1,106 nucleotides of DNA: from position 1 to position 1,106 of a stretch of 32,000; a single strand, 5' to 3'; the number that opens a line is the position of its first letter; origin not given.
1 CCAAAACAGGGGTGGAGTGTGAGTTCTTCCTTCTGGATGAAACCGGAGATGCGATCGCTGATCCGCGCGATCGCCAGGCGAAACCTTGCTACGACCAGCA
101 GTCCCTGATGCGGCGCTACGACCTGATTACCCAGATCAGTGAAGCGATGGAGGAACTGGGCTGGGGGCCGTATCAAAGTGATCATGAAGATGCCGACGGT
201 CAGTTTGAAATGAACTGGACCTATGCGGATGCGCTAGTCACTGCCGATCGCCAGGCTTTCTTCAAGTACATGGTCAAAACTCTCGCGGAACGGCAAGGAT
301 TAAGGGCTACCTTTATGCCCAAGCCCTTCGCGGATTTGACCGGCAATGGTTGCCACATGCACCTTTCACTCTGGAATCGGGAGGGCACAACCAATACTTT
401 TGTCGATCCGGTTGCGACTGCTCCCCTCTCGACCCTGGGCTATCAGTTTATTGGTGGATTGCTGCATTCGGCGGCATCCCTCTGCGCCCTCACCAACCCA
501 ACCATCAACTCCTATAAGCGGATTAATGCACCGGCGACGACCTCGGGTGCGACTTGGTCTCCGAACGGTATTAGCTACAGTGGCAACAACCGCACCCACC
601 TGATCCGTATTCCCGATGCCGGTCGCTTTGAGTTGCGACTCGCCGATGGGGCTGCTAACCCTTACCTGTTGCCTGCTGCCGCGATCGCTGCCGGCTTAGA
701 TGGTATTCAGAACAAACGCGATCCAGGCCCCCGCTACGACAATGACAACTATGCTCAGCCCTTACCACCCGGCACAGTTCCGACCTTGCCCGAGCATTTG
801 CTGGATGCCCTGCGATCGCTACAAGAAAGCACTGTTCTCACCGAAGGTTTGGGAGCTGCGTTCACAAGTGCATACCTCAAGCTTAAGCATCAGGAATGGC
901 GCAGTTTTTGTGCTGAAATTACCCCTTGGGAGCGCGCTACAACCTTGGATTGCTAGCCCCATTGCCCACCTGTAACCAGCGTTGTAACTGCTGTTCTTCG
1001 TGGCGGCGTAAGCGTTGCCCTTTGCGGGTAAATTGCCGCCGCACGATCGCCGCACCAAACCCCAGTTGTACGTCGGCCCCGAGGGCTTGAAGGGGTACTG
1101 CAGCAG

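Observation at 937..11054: CMP-Kdo supply operon flanked by a mirrored, duplicated GT8 + HP-motif glycosyltransferase module and an O-antigen-ligase-like gene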

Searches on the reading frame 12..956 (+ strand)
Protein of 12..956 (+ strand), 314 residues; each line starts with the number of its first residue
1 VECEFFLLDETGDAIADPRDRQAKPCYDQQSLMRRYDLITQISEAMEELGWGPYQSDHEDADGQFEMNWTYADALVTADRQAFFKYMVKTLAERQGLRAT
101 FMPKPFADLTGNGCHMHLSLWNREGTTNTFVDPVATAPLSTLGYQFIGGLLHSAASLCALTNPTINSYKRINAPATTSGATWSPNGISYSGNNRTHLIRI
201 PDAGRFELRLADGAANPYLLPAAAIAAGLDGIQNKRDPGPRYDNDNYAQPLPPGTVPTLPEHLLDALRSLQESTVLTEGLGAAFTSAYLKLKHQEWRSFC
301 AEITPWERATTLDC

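Call 81: search_protein_families(library=pfam, proteins=[window:12-956:+], max_evalue=0.001)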
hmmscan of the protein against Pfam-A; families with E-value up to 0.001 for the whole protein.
window:12-956:+ (314 aa): 1 family
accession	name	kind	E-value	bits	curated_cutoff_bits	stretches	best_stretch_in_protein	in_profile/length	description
PF00120.29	Gln-synt_C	-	1.8e-87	294.1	24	1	2-309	27-342/344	Glutamine synthetase, catalytic domain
